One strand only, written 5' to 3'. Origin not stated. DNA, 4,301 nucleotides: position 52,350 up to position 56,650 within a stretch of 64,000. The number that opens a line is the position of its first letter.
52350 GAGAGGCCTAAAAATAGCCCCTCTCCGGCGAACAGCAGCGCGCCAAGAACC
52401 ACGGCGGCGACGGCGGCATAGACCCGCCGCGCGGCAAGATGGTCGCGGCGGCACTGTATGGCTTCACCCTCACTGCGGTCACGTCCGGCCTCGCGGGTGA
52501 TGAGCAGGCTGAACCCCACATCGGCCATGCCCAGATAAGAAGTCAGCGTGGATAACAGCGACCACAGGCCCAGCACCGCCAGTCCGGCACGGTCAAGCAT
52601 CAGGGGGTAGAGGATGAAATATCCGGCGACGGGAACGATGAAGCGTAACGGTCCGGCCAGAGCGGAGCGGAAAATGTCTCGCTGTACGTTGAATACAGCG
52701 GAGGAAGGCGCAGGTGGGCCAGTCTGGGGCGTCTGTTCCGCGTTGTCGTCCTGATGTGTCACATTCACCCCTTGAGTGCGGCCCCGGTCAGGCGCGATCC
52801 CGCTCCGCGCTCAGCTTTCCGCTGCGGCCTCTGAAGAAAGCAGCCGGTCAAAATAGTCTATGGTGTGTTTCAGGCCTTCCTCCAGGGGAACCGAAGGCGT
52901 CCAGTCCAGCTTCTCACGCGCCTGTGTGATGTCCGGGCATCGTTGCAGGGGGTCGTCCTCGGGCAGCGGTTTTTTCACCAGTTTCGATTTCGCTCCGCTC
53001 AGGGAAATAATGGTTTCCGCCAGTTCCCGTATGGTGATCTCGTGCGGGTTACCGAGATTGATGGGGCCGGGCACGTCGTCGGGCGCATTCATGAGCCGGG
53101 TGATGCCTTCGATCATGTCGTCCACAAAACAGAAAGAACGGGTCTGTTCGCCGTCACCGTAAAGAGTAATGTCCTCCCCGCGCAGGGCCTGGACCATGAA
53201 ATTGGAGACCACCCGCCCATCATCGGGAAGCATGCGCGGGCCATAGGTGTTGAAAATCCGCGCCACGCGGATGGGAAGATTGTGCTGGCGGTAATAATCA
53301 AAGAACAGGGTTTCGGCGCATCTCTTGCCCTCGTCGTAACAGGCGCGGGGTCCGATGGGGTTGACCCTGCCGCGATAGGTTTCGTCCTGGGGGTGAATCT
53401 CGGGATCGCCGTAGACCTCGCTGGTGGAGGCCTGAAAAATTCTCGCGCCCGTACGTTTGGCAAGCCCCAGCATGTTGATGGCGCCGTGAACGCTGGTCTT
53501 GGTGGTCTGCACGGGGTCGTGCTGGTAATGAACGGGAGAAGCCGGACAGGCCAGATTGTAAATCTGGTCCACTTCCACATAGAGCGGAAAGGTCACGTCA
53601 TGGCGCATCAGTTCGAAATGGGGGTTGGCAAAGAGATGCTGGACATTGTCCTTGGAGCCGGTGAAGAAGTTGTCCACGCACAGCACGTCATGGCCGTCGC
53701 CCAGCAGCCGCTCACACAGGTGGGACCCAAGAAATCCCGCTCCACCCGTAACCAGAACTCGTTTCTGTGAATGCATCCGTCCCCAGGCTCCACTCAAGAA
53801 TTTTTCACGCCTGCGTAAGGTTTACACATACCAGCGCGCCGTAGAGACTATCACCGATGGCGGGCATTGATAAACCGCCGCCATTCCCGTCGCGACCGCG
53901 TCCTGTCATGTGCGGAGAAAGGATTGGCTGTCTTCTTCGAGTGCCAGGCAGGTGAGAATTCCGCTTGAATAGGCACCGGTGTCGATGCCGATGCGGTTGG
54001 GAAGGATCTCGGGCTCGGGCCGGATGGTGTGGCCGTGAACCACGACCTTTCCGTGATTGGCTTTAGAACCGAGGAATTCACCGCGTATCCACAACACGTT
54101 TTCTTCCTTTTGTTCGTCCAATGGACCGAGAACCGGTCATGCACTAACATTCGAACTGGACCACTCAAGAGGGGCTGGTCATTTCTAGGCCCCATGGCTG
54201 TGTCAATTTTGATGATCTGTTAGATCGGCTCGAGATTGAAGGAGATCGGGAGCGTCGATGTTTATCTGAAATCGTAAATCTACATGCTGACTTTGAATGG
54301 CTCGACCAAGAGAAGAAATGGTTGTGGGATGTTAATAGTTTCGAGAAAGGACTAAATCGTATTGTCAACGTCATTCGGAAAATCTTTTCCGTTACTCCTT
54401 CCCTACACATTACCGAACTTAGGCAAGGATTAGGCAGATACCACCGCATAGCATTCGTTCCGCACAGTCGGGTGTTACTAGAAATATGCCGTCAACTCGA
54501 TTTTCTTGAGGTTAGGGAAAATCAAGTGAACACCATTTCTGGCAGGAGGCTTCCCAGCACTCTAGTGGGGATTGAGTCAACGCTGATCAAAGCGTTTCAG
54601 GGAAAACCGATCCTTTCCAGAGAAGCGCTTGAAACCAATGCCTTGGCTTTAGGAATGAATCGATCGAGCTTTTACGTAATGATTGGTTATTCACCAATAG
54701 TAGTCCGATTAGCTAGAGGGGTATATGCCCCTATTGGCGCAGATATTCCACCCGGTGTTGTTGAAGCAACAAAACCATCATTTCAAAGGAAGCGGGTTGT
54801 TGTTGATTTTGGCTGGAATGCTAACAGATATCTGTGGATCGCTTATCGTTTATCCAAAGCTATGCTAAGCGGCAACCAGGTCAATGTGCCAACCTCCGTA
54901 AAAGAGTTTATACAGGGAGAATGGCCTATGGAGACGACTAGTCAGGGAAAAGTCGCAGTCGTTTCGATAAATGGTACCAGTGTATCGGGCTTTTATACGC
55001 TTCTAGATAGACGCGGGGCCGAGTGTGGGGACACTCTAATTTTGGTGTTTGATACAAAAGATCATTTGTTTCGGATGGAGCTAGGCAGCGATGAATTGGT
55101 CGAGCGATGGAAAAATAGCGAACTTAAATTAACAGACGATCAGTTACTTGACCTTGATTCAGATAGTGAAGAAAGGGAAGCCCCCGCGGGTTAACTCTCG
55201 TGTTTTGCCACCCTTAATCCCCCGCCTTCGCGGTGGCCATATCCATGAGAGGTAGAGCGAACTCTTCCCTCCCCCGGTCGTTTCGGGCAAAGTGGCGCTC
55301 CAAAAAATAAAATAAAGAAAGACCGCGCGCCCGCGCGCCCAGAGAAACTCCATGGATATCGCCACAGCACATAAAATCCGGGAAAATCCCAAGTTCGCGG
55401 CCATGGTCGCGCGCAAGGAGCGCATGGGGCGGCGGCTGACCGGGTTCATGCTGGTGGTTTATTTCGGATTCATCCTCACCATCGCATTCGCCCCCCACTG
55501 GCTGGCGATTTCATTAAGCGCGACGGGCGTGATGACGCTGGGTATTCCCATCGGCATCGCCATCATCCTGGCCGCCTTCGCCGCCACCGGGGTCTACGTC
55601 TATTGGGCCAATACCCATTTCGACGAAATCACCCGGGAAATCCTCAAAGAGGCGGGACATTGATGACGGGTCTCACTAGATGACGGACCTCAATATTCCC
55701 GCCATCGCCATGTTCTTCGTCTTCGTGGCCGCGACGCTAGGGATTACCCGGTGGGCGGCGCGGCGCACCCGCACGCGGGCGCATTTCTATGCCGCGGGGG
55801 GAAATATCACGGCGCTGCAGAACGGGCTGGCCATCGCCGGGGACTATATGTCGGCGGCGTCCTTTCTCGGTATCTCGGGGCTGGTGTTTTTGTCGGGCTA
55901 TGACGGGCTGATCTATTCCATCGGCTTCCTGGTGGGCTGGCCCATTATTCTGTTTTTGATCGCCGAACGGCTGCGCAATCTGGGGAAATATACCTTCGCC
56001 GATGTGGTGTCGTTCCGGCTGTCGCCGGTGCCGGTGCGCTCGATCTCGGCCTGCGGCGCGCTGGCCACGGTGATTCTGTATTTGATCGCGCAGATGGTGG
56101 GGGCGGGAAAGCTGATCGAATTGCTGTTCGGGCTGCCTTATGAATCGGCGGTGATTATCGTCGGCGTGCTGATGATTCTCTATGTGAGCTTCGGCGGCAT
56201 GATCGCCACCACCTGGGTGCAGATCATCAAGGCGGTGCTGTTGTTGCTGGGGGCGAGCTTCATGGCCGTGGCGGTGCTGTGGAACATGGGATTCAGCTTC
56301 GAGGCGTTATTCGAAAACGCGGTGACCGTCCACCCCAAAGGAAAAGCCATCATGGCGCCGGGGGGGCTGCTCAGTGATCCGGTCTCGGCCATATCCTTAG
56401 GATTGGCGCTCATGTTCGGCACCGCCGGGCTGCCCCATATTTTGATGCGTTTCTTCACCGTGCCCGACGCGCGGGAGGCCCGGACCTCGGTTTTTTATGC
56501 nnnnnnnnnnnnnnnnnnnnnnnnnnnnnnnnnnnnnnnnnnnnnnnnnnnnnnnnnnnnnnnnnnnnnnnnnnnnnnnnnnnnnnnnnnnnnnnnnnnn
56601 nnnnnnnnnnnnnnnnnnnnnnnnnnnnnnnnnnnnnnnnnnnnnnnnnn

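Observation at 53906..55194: AT-rich single-gene insertion that truncates a metallophosphoesterase gene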

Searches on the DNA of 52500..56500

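Call 43: search_rna_families(source=window, start=52500, end=56500, threshold=evalue, max_evalue=1)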
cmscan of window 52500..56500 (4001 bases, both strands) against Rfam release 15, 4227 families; matches with E-value up to 1: 0.
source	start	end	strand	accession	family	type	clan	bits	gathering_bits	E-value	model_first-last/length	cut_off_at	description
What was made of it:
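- Tried and rejected: Rfam at E <= 1 over 52500-56500 gave nothing (call 43).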

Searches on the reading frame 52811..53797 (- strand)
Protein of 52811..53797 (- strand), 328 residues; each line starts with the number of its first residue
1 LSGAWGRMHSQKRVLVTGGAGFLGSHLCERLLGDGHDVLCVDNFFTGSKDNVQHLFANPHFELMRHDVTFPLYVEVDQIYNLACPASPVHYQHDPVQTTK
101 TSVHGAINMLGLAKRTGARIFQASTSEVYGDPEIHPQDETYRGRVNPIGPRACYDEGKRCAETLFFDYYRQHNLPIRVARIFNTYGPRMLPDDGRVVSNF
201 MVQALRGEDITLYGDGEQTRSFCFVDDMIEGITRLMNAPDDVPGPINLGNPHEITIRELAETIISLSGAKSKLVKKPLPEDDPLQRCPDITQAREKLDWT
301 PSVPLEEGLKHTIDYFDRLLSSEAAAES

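Call 6: search_protein_families(library=pfam, proteins=[window:52811-53797:-], max_evalue=1)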
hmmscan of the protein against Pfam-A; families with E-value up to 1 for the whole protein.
window:52811-53797:- (328 aa): 7 families
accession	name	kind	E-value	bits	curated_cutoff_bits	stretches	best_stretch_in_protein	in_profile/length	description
PF16363.11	GDP_Man_Dehyd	-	1.3e-51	176.5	27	1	15-311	1-331/332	GDP-mannose 4,6 dehydratase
PF01370.27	Epimerase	-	5.6e-49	167.2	20.9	1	14-249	1-240/240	NAD dependent epimerase/dehydratase family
PF07993.18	NAD_binding_4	-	1.1e-08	35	20.1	2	72-186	85-209/258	Male sterility protein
PF01073.25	3Beta_HSD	-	2e-06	27.5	22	1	15-165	1-157/280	3-beta hydroxysteroid dehydrogenase/isomerase family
PF04321.23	RmlD_sub_bind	-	2.1e-06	27.5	27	1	13-275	2-239/287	RmlD substrate binding domain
PF02719.21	Polysacc_synt_2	-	8e-05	22.4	20.2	1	14-37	1-24/293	Polysaccharide biosynthesis protein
PF00106.31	adh_short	-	0.013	15.4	26.6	1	12-69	1-59/195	short chain dehydrogenase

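Call 26: find_related_loci(query=window:52811-53797:-, collection=genome_contigs, flank=7000)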
Query window:52811-53797:- (328 aa) in genome_contigs; peptide patterns used: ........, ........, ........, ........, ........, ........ (x = any residue, [..] = any of these).
600 stretches matched a pattern (row limit reached: there are more); 594 encode a relative of the query (tblastn E <= 1e-3); the best 80 are kept; 80 distinct loci.
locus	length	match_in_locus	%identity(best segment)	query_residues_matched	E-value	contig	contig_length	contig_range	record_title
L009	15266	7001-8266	79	8-322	4e-175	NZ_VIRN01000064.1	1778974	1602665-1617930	Marinobacter sp. BW6 NODE_1_length_1778974_cov_61.9775_ID_1, whole genome shotgun sequence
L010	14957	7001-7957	78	3-323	2e-174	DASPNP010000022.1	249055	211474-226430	MAG TPA_asm: Azospirillaceae bacterium isolate SMAG_U12124 k141_446199, whole genome shotgun sequence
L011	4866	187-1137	75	8-324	3e-177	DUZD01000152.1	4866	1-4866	MAG TPA_asm: Rhodospirillaceae bacterium isolate MAG_05422_2-02_14 Ga0066829_10004326, whole genome shotgun sequence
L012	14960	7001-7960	78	8-327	5e-173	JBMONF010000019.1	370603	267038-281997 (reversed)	MAG: Pseudomonadota bacterium isolate Betzabe_MAG069 MAG069_19, whole genome shotgun sequence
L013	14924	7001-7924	80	11-317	4e-172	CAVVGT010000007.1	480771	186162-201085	MAG: uncultured beta proteobacterium isolate MFD02242.bin.1.156 genome assembly, contig: contig_25483, whole genome shot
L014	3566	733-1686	78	8-325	2e-179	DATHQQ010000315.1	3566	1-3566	MAG TPA_asm: Verrucomicrobiia bacterium isolate SMAG_U12743 k141_3289991, whole genome shotgun sequence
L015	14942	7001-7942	76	9-322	1e-170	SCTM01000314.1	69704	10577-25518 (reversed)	MAG: Rhodospirillaceae bacterium isolate FW301_bin.2 FW301_bin.2-63518, whole genome shotgun sequence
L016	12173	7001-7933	78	12-322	8e-171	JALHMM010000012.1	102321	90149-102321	MAG: Reyranellaceae bacterium isolate Bin_33_2_sub c_000000001266, whole genome shotgun sequence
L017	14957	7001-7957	76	10-328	2e-170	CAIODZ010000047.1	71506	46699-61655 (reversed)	MAG: uncultured Phycisphaerales bacterium isolate A3_bin-117 genome assembly, contig: bin-117:47/70, whole genome shotgu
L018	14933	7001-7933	77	12-322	3e-170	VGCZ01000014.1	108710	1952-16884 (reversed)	MAG: Alphaproteobacteria bacterium isolate K_DeepCast_35m_m2_067 K_DeepCast_35m_m2_067_Ga0194129_10000241, whole genome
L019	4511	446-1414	76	4-319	4e-175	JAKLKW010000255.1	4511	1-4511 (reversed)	MAG: Alphaproteobacteria bacterium isolate MAG.417 MAG.417-scaffold_8002, whole genome shotgun sequence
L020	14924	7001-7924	79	11-317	4e-170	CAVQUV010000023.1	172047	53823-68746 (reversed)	MAG: uncultured beta proteobacterium isolate MFD10007.bin.1.21 genome assembly, contig: contig_52200, whole genome shotg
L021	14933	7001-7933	77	13-323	5e-170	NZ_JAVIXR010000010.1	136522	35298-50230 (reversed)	Marinobacter sediminicola strain F26243 scaffold_10_length=136523, whole genome shotgun sequence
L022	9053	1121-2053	78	12-322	8e-170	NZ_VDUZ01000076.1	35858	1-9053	Vineibacter terrae strain CC-CFT640 contig076, whole genome shotgun sequence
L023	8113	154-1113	76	7-326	5e-170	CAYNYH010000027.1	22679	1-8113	MAG TPA_asm: uncultured Gallionella sp. isolate binchicken_co134_1040 genome assembly, contig: NODE_4740_length_22679_co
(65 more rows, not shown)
